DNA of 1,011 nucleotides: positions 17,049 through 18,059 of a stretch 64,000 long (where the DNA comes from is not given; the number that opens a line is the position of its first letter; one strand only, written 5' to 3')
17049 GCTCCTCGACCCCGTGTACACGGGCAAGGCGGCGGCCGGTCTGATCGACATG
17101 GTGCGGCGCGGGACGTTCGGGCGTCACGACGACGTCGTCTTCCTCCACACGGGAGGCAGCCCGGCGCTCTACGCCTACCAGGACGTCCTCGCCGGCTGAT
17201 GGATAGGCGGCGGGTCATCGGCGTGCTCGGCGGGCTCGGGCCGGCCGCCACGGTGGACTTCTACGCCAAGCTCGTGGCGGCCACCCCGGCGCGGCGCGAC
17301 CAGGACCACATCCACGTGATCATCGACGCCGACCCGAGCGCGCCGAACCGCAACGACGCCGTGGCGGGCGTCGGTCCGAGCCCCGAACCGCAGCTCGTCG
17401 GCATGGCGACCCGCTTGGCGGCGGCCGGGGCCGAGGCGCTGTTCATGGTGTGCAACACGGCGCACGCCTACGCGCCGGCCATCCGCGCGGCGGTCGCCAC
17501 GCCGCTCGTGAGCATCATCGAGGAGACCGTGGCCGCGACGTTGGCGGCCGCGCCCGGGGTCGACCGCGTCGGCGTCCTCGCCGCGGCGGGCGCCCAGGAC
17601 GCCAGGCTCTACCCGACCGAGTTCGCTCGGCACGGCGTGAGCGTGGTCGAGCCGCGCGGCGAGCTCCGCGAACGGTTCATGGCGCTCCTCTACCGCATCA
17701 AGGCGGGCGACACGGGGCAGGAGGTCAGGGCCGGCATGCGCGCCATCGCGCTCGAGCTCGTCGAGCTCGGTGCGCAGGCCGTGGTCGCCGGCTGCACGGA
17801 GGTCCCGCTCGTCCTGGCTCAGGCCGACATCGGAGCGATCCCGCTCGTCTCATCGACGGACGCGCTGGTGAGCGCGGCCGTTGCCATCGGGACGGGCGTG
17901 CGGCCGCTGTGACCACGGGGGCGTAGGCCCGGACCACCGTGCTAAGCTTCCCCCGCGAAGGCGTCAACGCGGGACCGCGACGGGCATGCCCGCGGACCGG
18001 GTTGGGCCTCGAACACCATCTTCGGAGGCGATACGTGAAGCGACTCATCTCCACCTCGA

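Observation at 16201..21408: Candidate cysteate / amino-sulfonate(-phosphonate) uptake and desulfonation cassette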

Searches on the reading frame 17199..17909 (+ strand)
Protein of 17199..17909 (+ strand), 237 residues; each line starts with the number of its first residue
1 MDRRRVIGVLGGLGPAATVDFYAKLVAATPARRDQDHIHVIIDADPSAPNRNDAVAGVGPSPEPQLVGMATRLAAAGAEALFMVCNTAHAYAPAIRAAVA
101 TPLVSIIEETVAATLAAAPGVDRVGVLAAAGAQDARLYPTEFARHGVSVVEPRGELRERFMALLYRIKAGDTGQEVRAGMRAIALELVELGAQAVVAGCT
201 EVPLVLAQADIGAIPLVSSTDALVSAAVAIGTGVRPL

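Call 6: search_protein_families(library=pfam, proteins=[window:17199-17909:+])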
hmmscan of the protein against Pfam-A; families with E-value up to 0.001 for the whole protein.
window:17199-17909:+ (237 aa): 1 family
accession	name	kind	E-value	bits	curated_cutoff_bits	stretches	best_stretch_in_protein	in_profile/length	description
PF01177.27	Asp_Glu_race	-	6.2e-37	127.9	31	1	10-227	1-211/211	Asp/Glu/Hydantoin racemase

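Call 7: search_protein_families(library=ncbifam, proteins=[window:17199-17909:+])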
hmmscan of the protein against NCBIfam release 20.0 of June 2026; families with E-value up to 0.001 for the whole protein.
window:17199-17909:+ (237 aa): 5 families
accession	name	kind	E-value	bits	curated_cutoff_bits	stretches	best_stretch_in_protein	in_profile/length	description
NF052483.1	racemase_CuyB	equivalog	2.9e-76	256.3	190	1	7-229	1-223/225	cysteate racemase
TIGR00035.1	asp_race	subfamily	2.5e-47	161.5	93.1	1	5-229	3-225/236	amino acid racemase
NF007569.0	PRK10200.1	equivalog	6.2e-11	42.4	417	1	66-227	64-224/230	aspartate/glutamate racemase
NF002035.0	PRK00865.1-3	equivalog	0.00025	20.7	328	1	69-205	57-190/267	glutamate racemase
TIGR00067.1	glut_race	equivalog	0.00087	18.8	146.65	0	75-204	59-185/251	glutamate racemase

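Call 21: find_homologous_proteins(query=window:17199-17909:+, max_evalue=1e-10)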
Query window:17199-17909:+ (237 aa): 1506 proteins with E <= 1e-10 among 8000 candidates; the best 120 are listed.
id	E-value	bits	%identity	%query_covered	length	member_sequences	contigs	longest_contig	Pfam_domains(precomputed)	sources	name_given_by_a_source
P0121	1.6e-124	432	90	100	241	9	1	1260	PF01177.28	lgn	-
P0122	6.8e-116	404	82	100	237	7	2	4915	PF01177.28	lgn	-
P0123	4.2e-104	365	77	100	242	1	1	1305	PF01177.28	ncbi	-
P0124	1.2e-96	341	72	99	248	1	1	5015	PF01177.28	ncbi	-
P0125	1.5e-96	341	73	100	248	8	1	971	PF01177.28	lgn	-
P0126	3.2e-96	340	74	99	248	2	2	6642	PF01177.28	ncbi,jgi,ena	ncbi:MAG: amino acid racemase [Trueperaceae bacterium]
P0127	1.9e-94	334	73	98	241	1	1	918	PF01177.28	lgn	-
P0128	1.0e-92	328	71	99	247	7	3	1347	PF01177.28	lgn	-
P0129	5.9e-92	326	69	99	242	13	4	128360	PF01177.28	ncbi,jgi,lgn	-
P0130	4.3e-90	320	69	99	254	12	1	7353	PF01177.28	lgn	-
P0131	1.0e-89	318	69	99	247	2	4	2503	PF01177.28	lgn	-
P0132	5.8e-88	313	69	99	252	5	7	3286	PF01177.28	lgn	-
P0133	6.8e-88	312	69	98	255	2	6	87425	PF01177.28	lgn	-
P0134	2.0e-87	311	69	99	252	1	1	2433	PF01177.28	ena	-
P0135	4.3e-86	307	69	98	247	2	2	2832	PF01177.28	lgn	-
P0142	6.8e-81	290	64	97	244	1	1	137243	PF01177.28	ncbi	ncbi:MAG: amino acid racemase [Trueperaceae bacterium]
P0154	8.3e-78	279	60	98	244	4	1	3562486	PF01177.28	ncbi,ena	-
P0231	2.6e-71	258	54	99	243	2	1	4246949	PF01177.28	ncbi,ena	-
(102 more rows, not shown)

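Call 25: find_related_loci(query=A1, collection=genome_contigs, flank=10000)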
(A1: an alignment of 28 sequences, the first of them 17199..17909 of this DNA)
Query A1 (237 aa) in genome_contigs; peptide patterns used: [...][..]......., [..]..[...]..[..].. (x = any residue, [..] = any of these).
599 stretches matched a pattern (row limit reached: there are more); 571 encode a relative of the query (tblastn E <= 1e-3); the best 80 are kept; 80 distinct loci.
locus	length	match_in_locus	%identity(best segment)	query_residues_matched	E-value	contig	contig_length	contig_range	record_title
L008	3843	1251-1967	69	3-237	2e-90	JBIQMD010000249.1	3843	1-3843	MAG: Truepera radiovictrix isolate mag.65g NODE_10637_length_3843, whole genome shotgun sequence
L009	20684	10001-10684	64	7-235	1e-86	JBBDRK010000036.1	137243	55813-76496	MAG: Trueperaceae bacterium isolate LejiaC_65_57 Lejia_C_231_length_137243_cov_34, whole genome shotgun sequence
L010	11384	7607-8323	61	3-237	2e-82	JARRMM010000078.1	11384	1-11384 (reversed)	MAG: Deinococcales bacterium isolate Spart_098_MAG scaffold_2371, whole genome shotgun sequence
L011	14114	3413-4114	63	4-233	3e-81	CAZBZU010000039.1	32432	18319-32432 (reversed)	MAG TPA_asm: uncultured bacterium isolate binchicken_co151_293 genome assembly, contig: NODE_1762_length_32432_cov_14.79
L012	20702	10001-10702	54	3-237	7e-81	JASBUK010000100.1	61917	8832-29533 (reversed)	MAG: Trueperaceae bacterium isolate BWSM_7 k141_384905, whole genome shotgun sequence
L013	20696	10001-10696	56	5-237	1e-78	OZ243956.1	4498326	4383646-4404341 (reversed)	MAG: Trueperaceae bacterium isolate c677a3b3-0259-4ed6-b6d3-5a32602db3a7 genome assembly, chromosome: 1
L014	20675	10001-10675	55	7-232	1e-78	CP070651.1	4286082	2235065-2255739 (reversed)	MAG: Trueperaceae bacterium isolate bin86 chromosome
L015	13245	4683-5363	57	5-232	8e-76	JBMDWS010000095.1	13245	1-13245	MAG: Truepera sp. isolate FBaNitRs1_20 FBaNitRs1_contig95, whole genome shotgun sequence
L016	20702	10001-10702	59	1-232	1e-75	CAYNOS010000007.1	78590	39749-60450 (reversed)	MAG TPA_asm: uncultured bacterium isolate SRP193661_co1_25 genome assembly, contig: NODE_376_length_78590_cov_18.805284,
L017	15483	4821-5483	58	7-228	2e-75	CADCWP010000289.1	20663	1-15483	MAG: uncultured Truepera sp. isolate AVDCRST_MAG86 genome assembly, contig: NODE47, whole genome shotgun sequence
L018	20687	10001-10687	58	4-233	7e-75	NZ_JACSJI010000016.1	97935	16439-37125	Caulobacter sp. 17J80-11 NODE_16_length_97935_cov_66.305279, whole genome shotgun sequence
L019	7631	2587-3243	59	3-221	2e-74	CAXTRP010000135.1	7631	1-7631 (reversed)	MAG TPA_asm: uncultured Caulobacteraceae bacterium isolate public_SRR13125477_metawrap_bin.4 genome assembly, contig: pu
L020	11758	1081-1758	55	3-229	4e-73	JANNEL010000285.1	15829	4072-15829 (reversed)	MAG: Alphaproteobacteria bacterium isolate OTE_75_metabat_39 OTE_75_k141_385759, whole genome shotgun sequence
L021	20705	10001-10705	53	2-237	7e-73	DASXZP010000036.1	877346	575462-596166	MAG TPA_asm: Caulobacteraceae bacterium isolate SMAG_U4855 k141_1400728, whole genome shotgun sequence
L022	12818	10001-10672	48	1-228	2e-72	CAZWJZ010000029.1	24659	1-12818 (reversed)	MAG TPA_asm: uncultured bacterium isolate SRP072547_co1_398 genome assembly, contig: NODE_2830_length_24659_cov_4.807592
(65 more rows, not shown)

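Call 41: find_encoding_contigs(protein=P0142, flank=8000, max_places=1)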
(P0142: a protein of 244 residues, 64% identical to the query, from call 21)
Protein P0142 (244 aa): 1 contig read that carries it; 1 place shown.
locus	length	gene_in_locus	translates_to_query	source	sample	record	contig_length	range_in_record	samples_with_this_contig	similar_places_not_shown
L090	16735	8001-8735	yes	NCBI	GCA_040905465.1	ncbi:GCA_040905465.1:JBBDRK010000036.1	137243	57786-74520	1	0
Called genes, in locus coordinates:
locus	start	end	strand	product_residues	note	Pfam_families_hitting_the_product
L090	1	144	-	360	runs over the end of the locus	-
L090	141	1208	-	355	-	-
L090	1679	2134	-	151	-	-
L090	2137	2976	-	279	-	PF09622:DUF2391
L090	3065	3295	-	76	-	-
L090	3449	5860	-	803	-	PF00171:Aldedh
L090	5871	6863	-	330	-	PF01791:DeoC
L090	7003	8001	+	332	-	PF00291:PALP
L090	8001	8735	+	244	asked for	PF01177:Asp_Glu_race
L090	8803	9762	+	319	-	PF00389:2-Hacid_dh, PF02826:2-Hacid_dh_C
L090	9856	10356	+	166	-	PF08281:Sigma70_r4_2 (faint), PF13404:HTH_AsnC-type, PF13412:HTH_24, PF08279:HTH_11 (faint), PF22451:NirdL-like_HTH (weak)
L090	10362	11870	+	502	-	PF00496:SBP_bac_5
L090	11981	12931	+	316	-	PF19300:BPD_transp_1_N, PF00528:BPD_transp_1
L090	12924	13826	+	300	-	PF12911:OppC_N, PF00528:BPD_transp_1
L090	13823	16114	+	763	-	-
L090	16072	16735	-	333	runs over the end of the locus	PF01408:GFO_IDH_MocA, PF02894:GFO_IDH_MocA_C, PF22725:GFO_IDH_MocA_C3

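Call 42: find_encoding_contigs(protein=P0154, flank=8000, max_places=1)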
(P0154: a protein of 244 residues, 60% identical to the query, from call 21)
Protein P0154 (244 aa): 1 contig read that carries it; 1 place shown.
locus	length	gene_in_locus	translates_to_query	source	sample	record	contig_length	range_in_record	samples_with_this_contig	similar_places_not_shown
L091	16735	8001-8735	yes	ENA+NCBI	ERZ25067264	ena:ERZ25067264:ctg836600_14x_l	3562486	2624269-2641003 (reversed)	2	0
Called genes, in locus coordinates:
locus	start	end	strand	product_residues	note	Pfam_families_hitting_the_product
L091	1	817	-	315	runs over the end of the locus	PF00485:PRK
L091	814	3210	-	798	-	PF00171:Aldedh, PF07368:DUF1487 (faint), PF00171:Aldedh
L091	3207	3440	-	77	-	PF13302:Acetyltransf_3 (weak)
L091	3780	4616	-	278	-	PF01791:DeoC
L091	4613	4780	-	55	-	-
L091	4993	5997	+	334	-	PF08240:ADH_N (weak), PF00107:ADH_zinc_N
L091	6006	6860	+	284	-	PF01073:3Beta_HSD (weak), PF01370:Epimerase, PF16363:GDP_Man_Dehyd (faint)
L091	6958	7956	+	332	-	PF00291:PALP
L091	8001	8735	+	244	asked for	PF01177:Asp_Glu_race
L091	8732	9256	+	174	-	PF00293:NUDIX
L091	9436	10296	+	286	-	-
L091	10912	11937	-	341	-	PF01408:GFO_IDH_MocA, PF03447:NAD_binding_3 (weak), PF22725:GFO_IDH_MocA_C3, PF02894:GFO_IDH_MocA_C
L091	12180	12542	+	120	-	PF25213:HVO_A0261_N (weak), PF12840:HTH_20, PF01022:HTH_5, PF12802:MarR_2 (weak)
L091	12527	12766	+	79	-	PF10604:Polyketide_cyc2 (weak)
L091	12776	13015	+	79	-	-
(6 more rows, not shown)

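Call 43: find_encoding_contigs(protein=P0231, flank=8000, max_places=1)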
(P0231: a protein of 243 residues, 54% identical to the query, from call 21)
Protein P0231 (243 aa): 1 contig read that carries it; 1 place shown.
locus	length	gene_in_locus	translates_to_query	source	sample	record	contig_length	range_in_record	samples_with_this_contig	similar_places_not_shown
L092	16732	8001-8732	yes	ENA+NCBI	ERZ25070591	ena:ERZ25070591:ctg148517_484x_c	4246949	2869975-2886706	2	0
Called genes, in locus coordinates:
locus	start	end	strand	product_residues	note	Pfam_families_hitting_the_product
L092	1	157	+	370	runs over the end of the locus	PF08486:SpoIID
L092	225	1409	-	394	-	PF00202:Aminotran_3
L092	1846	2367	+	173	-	PF01661:Macro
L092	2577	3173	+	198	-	PF00081:Sod_Fe_N, PF02777:Sod_Fe_C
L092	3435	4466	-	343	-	PF13487:HD_5, PF01966:HD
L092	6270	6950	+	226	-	-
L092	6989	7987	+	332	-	PF00291:PALP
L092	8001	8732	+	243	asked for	PF01177:Asp_Glu_race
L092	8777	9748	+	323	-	PF00389:2-Hacid_dh, PF02826:2-Hacid_dh_C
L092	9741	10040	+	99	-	-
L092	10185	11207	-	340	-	PF01408:GFO_IDH_MocA, PF22725:GFO_IDH_MocA_C3, PF02894:GFO_IDH_MocA_C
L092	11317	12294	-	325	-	PF01408:GFO_IDH_MocA, PF01488:Shikimate_DH (weak), PF03807:F420_oxidored (weak), PF22725:GFO_IDH_MocA_C3 (weak)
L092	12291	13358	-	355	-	PF01791:DeoC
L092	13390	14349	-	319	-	PF00294:PfkB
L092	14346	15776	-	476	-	-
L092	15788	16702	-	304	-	PF00528:BPD_transp_1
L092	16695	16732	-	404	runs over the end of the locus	PF00528:BPD_transp_1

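Call 69: search_protein_families(library=pfam, alignment_id=A3, max_evalue=0.00001)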
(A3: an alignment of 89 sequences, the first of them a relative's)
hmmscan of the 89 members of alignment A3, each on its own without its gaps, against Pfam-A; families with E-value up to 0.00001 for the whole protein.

A. member 1, L009:7847-8854:- (336 aa): 1 family
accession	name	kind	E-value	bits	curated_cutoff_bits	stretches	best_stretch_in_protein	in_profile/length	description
PF01791.15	DeoC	-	6.7e-21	75.4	23.8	1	71-282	3-203/229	DeoC/LacD family aldolase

B. families by the number of members that match (of 89 scanned): 105 families (the first 25 are shown)
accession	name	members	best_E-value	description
PF01235.23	Na_Ala_symp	3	7.5e-111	Sodium:alanine symporter family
PF00682.25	HMGL-like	3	4.9e-74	HMGL-like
PF00990.26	GGDEF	3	8.2e-45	Diguanylate cyclase, GGDEF domain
PF22615.1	IPMS_D2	3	1.2e-34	Alpha-isopropylmalate synthase, post-catalytic domain-like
PF08502.15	LeuA_dimer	3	1.1e-24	LeuA allosteric (dimerisation) domain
PF01791.15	DeoC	3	6.8e-22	DeoC/LacD family aldolase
PF14681.12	UPRTase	2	5.7e-77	Uracil phosphoribosyltransferase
PF13347.12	MFS_2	2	4.3e-75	MFS/sugar transport protein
PF02826.25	2-Hacid_dh_C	2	1.1e-62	D-isomer specific 2-hydroxyacid dehydrogenase, NAD binding domain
PF03649.18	UPF0014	2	8.7e-57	Uncharacterised protein family (UPF0014)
PF01041.23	DegT_DnrJ_EryC1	2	2.7e-56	DegT/DnrJ/EryC1/StrS aminotransferase family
PF01063.24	Aminotran_4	2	1e-53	Amino-transferase class IV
PF00535.33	Glycos_transf_2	2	1.7e-40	Glycosyl transferase family 2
PF00378.25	ECH_1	2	4.9e-39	Enoyl-CoA hydratase/isomerase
PF00528.27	BPD_transp_1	2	4.6e-29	Binding-protein-dependent transport system inner membrane component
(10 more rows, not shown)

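Call 76: search_protein_families(library=ncbifam, proteins=[L090:8803-9759:+], max_evalue=1e-10)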
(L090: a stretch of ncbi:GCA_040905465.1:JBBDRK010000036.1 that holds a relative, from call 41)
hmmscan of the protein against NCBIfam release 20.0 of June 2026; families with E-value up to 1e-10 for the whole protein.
L090:8803-9759:+ (319 aa): 21 families
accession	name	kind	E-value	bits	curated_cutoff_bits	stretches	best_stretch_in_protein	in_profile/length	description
TIGR01327.1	PGDH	equivalog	6.5e-82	276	454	1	3-309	1-305/525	phosphoglycerate dehydrogenase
NF008759.0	PRK11790.1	equivalog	2.1e-64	217.7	404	1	3-303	13-315/410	phosphoglycerate dehydrogenase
NF009714.1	PRK13243.1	equivalog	1.1e-56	192.6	455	1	4-312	5-320/332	glyoxylate reductase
NF005069.0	PRK06487.1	equivalog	2.1e-56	191.3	448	1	40-308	45-314/320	2-hydroxyacid dehydrogenase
NF001309.0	PRK00257.1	equivalog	3.1e-50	171.2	434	1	38-309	32-282/379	4-phosphoerythronate dehydrogenase PdxB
NF041369.1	Dhydh_Halo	equivalog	1.6e-46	158.9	400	1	70-311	61-301/305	D-2-hydroxyacid dehydrogenase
NF005387.0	PRK06932.1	equivalog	5.8e-46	156.9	492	1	64-300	65-305/314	2-hydroxyacid dehydrogenase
NF005750.0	PRK07574.1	equivalog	2.7e-43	148.5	329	1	67-311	117-362/386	NAD-dependent formate dehydrogenase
NF011938.0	PRK15409.1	equivalog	6.9e-43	146.9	492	1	7-307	8-311/324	glyoxylate/hydroxypyruvate reductase GhrB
NF011966.0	PRK15438.1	equivalog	4.6e-40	137.8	687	1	14-305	12-278/378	4-phosphoerythronate dehydrogenase PdxB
NF006263.0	PRK08410.1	equivalog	3.7e-35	121.8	389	1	45-306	43-308/311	D-2-hydroxyacid dehydrogenase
NF000492.1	vanH_gen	exception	1.5e-34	119.5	540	1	49-260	48-253/312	D-lactate dehydrogenase VanH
NF000371.1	vanH_Agroup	exception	4.9e-27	95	700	1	66-297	73-308/322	VanH-A/VanH-Pt family D-lactate dehydrogenase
NF000112.1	vanH-Amyco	exception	8.6e-26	91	625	1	43-262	71-284/348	VanH-AOV family D-lactate dehydrogenase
NF000004.1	vanH-D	exception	2e-25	89.6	550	1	67-262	75-261/323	D-lactate dehydrogenase VanH-D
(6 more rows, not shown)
